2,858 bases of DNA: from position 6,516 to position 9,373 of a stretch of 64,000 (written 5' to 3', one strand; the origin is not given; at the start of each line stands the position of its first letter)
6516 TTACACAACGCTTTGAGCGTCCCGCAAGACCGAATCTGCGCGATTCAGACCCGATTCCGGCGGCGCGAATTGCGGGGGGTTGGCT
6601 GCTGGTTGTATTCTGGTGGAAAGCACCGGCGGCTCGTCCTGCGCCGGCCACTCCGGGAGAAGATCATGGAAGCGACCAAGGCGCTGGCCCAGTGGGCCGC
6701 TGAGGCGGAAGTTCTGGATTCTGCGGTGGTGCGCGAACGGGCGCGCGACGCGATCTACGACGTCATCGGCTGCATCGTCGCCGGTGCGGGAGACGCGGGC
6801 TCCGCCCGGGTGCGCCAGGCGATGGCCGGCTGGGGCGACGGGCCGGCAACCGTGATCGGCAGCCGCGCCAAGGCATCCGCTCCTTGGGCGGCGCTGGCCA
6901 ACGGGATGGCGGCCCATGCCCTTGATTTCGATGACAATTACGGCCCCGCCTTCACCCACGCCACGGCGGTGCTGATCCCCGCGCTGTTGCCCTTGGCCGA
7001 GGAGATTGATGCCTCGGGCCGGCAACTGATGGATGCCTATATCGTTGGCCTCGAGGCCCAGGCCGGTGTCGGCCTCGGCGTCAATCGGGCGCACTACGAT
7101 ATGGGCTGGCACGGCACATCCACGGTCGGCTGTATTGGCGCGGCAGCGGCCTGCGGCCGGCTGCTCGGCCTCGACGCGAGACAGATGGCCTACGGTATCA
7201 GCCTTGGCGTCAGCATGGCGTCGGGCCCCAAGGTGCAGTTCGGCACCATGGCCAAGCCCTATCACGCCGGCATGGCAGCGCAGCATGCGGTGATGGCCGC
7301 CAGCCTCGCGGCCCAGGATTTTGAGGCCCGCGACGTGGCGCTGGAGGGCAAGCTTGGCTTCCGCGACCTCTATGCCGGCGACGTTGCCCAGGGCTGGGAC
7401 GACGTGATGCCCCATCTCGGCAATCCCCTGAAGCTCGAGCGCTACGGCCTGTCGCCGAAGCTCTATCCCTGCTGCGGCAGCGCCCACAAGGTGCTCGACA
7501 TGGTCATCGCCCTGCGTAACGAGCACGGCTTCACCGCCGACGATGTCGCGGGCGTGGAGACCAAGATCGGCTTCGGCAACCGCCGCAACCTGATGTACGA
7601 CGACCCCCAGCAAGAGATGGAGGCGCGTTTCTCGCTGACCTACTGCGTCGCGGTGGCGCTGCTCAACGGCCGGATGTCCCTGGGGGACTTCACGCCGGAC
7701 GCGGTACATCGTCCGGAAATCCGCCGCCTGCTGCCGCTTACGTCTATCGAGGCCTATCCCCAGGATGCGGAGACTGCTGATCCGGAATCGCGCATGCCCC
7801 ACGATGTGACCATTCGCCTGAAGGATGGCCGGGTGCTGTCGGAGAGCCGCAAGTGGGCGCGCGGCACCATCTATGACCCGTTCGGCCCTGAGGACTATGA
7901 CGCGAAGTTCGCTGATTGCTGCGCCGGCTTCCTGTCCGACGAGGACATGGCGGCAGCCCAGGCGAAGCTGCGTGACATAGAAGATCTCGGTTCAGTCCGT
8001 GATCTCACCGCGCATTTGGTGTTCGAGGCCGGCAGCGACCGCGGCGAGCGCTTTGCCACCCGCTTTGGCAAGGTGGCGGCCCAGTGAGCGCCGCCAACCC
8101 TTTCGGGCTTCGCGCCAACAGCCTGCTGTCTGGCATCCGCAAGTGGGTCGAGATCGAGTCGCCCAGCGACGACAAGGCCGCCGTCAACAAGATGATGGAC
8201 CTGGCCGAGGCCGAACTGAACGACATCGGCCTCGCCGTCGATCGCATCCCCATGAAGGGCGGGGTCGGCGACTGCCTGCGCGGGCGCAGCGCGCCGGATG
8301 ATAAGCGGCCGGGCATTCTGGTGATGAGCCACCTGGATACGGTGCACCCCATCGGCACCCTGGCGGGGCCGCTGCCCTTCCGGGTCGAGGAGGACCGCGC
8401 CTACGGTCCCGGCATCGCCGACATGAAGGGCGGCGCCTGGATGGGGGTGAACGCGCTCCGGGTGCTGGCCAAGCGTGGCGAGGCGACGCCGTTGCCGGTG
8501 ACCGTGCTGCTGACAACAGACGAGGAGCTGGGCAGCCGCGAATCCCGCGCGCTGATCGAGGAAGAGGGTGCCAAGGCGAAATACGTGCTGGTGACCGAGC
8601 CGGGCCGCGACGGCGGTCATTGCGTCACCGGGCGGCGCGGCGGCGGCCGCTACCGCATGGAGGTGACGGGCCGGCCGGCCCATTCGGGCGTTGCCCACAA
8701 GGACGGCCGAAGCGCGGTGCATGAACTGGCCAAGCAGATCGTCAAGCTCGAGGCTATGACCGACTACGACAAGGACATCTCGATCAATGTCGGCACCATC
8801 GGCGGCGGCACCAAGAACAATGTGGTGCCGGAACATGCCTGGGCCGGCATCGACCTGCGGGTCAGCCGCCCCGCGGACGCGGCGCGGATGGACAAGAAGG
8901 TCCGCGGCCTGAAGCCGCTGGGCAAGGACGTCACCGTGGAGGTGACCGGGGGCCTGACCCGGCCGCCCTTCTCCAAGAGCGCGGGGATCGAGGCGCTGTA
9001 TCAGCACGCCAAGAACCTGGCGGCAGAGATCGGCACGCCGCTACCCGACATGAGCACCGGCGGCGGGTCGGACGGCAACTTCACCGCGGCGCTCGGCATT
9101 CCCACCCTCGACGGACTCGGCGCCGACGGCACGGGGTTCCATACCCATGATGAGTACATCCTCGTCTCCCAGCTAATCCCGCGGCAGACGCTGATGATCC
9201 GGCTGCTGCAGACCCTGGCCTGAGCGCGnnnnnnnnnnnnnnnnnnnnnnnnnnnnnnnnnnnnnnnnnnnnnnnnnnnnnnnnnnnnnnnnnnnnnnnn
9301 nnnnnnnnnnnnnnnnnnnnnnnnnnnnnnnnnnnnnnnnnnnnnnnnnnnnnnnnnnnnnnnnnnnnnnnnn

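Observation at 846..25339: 25-kb peptide-uptake and multi-family peptidase/amidohydrolase island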

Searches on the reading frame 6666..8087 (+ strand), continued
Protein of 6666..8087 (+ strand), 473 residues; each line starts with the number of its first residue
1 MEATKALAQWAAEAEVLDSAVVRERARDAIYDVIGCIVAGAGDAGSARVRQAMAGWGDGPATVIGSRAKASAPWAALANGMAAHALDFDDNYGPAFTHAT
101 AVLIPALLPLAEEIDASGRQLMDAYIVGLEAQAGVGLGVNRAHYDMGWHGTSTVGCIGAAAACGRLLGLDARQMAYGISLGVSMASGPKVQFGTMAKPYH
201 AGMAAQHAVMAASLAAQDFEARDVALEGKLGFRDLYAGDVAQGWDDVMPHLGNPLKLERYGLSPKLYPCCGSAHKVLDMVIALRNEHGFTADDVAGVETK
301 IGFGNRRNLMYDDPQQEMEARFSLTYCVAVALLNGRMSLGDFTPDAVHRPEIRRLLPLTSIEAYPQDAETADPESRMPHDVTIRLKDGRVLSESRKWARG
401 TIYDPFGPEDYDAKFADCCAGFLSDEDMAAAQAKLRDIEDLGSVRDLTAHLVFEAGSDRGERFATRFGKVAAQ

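Call 51: get_annotated_region(hit=H44, flank=12000)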
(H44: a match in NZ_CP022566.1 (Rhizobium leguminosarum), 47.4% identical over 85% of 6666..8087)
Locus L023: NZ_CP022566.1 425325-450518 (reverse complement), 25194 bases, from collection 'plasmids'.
description: Rhizobium leguminosarum bv. viciae strain BIHB 1148 plasmid pSK02, complete sequence
organism: Rhizobium leguminosarum (NCBI taxid 387)
taxonomy: Bacteria; Pseudomonadota; Alphaproteobacteria; Hyphomicrobiales; Rhizobiaceae; Rhizobium; Rhizobium leguminosarum
host: -; source: Root nodule,Pisum sativum root-nodule; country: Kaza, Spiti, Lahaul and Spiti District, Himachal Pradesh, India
typing (MOB-suite, as given by PLSDB): mobilizable; relaxase MOBQ
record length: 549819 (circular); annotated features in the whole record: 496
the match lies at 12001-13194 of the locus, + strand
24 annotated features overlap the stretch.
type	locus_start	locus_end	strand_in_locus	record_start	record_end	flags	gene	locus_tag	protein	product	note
CDS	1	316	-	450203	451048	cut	-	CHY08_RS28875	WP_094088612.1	nitrilase family protein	-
CDS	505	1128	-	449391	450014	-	-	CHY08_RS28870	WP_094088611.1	ANTAR domain-containing protein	-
CDS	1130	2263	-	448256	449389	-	-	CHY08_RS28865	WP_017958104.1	transporter substrate-binding domain-containing protein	-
CDS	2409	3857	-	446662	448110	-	-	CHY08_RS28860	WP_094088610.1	M20 family metallopeptidase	-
CDS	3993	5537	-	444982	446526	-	-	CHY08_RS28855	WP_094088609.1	ABC transporter substrate-binding protein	-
CDS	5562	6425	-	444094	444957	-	-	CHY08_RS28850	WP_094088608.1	serine hydrolase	GO:0030655 - beta-lactam antibiotic catabolic process [Evidence IEA]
CDS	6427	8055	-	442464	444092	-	-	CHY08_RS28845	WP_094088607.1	ABC transporter ATP-binding protein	-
CDS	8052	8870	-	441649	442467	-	-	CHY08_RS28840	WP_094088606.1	ABC transporter permease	-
CDS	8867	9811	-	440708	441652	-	-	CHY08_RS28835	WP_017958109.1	ABC transporter permease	GO:0055085 - transmembrane transport [Evidence IEA]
CDS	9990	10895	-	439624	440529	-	-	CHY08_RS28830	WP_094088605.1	LysR family transcriptional regulator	-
CDS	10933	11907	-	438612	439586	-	-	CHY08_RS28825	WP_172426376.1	LysR family transcriptional regulator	GO:0006355 - regulation of DNA-templated transcription [Evidence IEA]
CDS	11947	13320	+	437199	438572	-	-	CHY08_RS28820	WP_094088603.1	MmgE/PrpD family protein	-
CDS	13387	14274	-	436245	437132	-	yghX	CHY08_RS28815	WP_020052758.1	YghX family hydrolase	-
CDS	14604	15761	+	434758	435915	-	-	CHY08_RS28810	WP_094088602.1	Gfo/Idh/MocA family oxidoreductase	-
CDS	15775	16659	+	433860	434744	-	-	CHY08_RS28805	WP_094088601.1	sugar ABC transporter permease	-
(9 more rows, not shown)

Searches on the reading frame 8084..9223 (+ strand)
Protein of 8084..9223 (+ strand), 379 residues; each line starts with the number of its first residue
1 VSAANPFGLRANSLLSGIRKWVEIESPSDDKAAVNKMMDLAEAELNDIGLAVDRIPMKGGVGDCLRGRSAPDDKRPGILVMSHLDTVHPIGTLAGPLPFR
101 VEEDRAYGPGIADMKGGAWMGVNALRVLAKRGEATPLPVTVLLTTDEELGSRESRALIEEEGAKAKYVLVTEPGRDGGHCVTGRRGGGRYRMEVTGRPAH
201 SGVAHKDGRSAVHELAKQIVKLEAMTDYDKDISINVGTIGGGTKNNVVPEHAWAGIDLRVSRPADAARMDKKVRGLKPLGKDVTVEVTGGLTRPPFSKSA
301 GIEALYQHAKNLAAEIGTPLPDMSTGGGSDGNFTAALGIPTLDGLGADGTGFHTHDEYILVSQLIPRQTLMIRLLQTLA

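Call 3: search_protein_families(library=pfam, proteins=[window:8084-9223:+])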
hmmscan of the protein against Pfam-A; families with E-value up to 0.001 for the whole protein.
window:8084-9223:+ (379 aa): 3 families
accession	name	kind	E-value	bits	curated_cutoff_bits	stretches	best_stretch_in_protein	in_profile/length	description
PF01546.33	Peptidase_M20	-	1.1e-30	107.6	24.6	1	79-376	1-205/206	Peptidase family M20/M25/M40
PF07687.19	M20_dimer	-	2.3e-18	66.5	21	1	182-274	1-96/107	Peptidase dimerisation domain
PF04389.22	Peptidase_M28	-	7.5e-08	32.8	21.3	1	72-169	9-90/193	Peptidase family M28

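Call 5: search_protein_families(library=ncbifam, proteins=[window:8084-9223:+], max_evalue=1e-10)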
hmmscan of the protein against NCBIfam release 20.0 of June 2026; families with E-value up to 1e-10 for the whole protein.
window:8084-9223:+ (379 aa): 24 families
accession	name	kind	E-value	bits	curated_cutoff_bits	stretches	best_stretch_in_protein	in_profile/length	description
NF005678.0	PRK07473.1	equivalog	4.6e-114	381.3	386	1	9-378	8-375/376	M20/M25/M40 family metallo-hydrolase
NF004788.0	PRK06133.1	subfamily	2.1e-78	264.1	349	1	13-378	45-413/417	glutamate carboxypeptidase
NF005602.0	PRK07338.1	equivalog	1.7e-70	237.7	357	1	12-379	19-400/409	hydrolase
NF006399.0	PRK08651.1-2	equivalog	8e-30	104.1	381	1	18-225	10-216/405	succinyl-diaminopimelate desuccinylase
TIGR01910.1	DapE-ArgE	subfamily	1.5e-27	96.8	217.6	1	18-365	4-368/373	ArgE/DapE family deacylase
TIGR01892.1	AcOrn-deacetyl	equivalog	3.2e-26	92.2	297.7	1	33-374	16-364/365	acetylornithine deacetylase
NF009557.0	PRK13009.1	equivalog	6.3e-25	88.1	284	1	37-377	25-373/377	succinyl-diaminopimelate desuccinylase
NF005710.0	PRK07522.1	subfamily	3.5e-24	85.7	412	1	33-378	27-388/391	acetylornithine deacetylase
TIGR01900.1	dapE-gram_pos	equivalog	9.7e-20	70.7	304.2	1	18-366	9-341/351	succinyl-diaminopimelate desuccinylase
TIGR01883.1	PepT-like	hypoth_equivalog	1.8e-18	66.7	274.25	1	21-372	9-357/361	peptidase T-like protein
NF006400.0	PRK08651.1-3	equivalog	2e-17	63.1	374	1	73-378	81-406/410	succinyl-diaminopimelate desuccinylase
TIGR01246.1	dapE_proteo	equivalog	3.2e-17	62.6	361.8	1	38-370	22-362/370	succinyl-diaminopimelate desuccinylase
NF006439.0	PRK08737.1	equivalog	3.3e-17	62.6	345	1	76-374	64-360/364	acetylornithine deacetylase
NF001747.0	PRK00466.1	equivalog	7.7e-17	61.1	288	1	76-267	61-237/346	N-acetyl-lysine deacetylase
NF006596.0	PRK09133.1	subfamily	2.2e-15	56.2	349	0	19-224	45-262/474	hypothetical protein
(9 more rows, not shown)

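Call 25: search_solved_structures(query=window:8084-9223:+, max_evalue=1e-15)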
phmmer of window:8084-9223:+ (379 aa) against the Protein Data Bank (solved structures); distinct sequences matched with E-value up to 1e-15: 4.
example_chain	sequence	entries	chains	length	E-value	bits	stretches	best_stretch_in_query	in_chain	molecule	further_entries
1cg2_A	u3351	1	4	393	6.9e-47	163.8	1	15-376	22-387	CARBOXYPEPTIDASE G2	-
6xj5_A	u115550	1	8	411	1.1e-46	163.2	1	15-376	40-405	Carboxypeptidase G2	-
7m6u_A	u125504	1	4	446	2.2e-43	152.3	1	75-376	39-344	Carboxypeptidase G2 circular permuation pro-domain fusion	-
3gb0_A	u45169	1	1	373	1.4e-21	80.5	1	18-378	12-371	Peptidase T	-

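Call 52: search_dna_similar(query=window:8084-9223:+, collection=plasmids, mode=protein, max_evalue=1e-60, max_rows=25)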
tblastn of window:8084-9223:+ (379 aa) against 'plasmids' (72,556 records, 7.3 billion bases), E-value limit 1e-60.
Records with a match: 54; places in all: 54; records where one place covers at least 80% of the query: 54.
Best place of each record, by identity: <60% 54.
By first word of the organism name: Agrobacterium 22; Sulfitobacter 6; Ketogulonicigenium 4; Nitratireductor 4; Rhizobium 3; Bacillus 3; Roseomonas 2; Tritonibacter 2; Paracoccus 1; Mesorhizobium 1; and 6 more.
By predicted mobility (MOB-suite, as given by PLSDB): conjugative 29; non-mobilizable 24; mobilizable 1.
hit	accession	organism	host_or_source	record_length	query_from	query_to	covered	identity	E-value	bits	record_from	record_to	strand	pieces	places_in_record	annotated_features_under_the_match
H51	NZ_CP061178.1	Roseomonas haemaphysalidis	tick,pure culture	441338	1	379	100%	55.4%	1e-112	368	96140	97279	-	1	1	M20 family metallopeptidase | hydantoinase B/oxoprolinase family protein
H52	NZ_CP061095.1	Roseomonas marmotae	Marmota himalayana,pure culture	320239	1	379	100%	55.3%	4e-115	375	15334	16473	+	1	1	M20/M25/M40 family metallo-hydrolase | hydantoinase B/oxoprolinase family protein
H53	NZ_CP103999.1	Ketogulonicigenium vulgare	Tenebrio molitor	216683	12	378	97%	49.9%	9e-88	296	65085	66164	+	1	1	M20 family metallopeptidase | M20/M25/M40 family metallo-hydrolase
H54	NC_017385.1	Ketogulonicigenium vulgare WSH-001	-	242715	12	378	97%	49.9%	1e-87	296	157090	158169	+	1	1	M20 family metallopeptidase | M20/M25/M40 family metallo-hydrolase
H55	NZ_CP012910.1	Ketogulonicigenium vulgare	cell culture,Tianjin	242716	12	378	97%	49.9%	1e-87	296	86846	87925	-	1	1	M20 family metallopeptidase | M20/M25/M40 family metallo-hydrolase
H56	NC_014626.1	Ketogulonicigenium vulgare Y25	-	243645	12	378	97%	49.9%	1e-87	296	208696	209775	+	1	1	M20 family metallopeptidase | M20/M25/M40 family metallo-hydrolase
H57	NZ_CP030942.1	Nitratireductor thuwali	-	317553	4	378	99%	46.8%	1e-83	284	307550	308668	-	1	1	M20/M25/M40 family metallo-hydrolase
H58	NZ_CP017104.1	Rhizobium gallicum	Phaseolus vulgaris,Whole ...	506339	5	379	99%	46.5%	7e-82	279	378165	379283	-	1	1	M20/M25/M40 family metallo-hydrolase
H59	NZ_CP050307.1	Rhizobium lusitanum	Oxytropis pumilio,cell culture,root ...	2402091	3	378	99%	45.8%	7e-92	308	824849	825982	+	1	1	none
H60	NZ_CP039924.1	Agrobacterium tumefaciens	-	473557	6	378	98%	45.9%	1e-73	256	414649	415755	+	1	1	M20/M25/M40 family metallo-hydrolase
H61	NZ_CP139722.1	Nitratireductor rhodophyticola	Bacterial Culture,hydrothermal vent ...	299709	12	378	97%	46.5%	2e-80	275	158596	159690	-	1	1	M20/M25/M40 family metallo-hydrolase | TetR/AcrR family transcriptional regulator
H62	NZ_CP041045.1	Paracoccus sp. AK26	pure culture,Hexachlorocyclohexane ...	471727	1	378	100%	44.9%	7e-66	233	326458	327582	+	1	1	M20/M25/M40 family metallo-hydrolase | M20 aminoacylase family protein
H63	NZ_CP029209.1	Nitratireductor sp. OM-1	-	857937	12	378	97%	46.2%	1e-80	276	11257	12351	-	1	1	M20/M25/M40 family metallo-hydrolase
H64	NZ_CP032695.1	Rhizobium jaguaris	Calliandra grandiflora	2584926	13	378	97%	45.7%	3e-89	301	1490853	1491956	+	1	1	none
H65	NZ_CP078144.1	Nitratireductor kimnyeongensis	Isolate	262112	12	378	97%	45.4%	1e-79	273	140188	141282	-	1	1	M20/M25/M40 family metallo-hydrolase | TetR/AcrR family transcriptional regulator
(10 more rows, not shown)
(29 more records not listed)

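Call 55: get_annotated_region(hit=H52, flank=14000)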
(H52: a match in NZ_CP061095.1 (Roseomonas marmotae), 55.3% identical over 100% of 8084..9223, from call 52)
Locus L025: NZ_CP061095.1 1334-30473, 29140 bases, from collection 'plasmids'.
description: Roseomonas marmotae strain 1318 plasmid p1318-4
organism: Roseomonas marmotae (NCBI taxid 2768161)
taxonomy: Bacteria; Pseudomonadota; Alphaproteobacteria; Rhodospirillales; Acetobacteraceae; Roseomonas; Roseomonas marmotae
host: -; source: Marmota himalayana,pure culture; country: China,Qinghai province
typing (MOB-suite, as given by PLSDB): non-mobilizable
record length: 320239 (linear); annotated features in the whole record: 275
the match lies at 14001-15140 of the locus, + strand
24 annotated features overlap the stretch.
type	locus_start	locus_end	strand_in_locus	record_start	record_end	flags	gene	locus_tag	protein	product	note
CDS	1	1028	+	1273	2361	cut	-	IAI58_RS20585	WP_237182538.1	ParB/RepB/Spo0J family partition protein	GO:0007059 - chromosome segregation [Evidence IEA]; GO:0000910 - cytokinesis [Evidence IEA]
CDS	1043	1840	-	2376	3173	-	-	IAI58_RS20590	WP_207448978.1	glucose 1-dehydrogenase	-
CDS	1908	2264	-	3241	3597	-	-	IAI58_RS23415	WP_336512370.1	hypothetical protein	-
CDS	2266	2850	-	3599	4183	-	-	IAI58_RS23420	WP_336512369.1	serine hydrolase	-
CDS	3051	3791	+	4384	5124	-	-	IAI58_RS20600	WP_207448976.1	SDR family oxidoreductase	-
CDS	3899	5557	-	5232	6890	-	-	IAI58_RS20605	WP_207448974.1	M28 family peptidase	-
CDS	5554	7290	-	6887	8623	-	-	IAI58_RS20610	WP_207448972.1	M28 family peptidase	-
CDS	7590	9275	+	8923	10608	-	-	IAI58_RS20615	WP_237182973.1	ABC transporter substrate-binding protein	-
CDS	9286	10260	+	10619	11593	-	-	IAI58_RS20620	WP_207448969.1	ABC transporter permease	GO:0055085 - transmembrane transport [Evidence IEA]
CDS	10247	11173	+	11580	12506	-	-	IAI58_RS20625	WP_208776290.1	ABC transporter permease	-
CDS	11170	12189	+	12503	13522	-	-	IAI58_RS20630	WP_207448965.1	ABC transporter ATP-binding protein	-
CDS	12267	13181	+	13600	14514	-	-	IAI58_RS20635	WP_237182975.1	ABC transporter ATP-binding protein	-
CDS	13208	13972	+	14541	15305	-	-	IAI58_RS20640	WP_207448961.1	IclR family transcriptional regulator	GO:0006355 - regulation of DNA-templated transcription [Evidence IEA]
CDS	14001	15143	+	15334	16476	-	-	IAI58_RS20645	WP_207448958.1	M20/M25/M40 family metallo-hydrolase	-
CDS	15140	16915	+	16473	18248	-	-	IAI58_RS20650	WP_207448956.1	hydantoinase B/oxoprolinase family protein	-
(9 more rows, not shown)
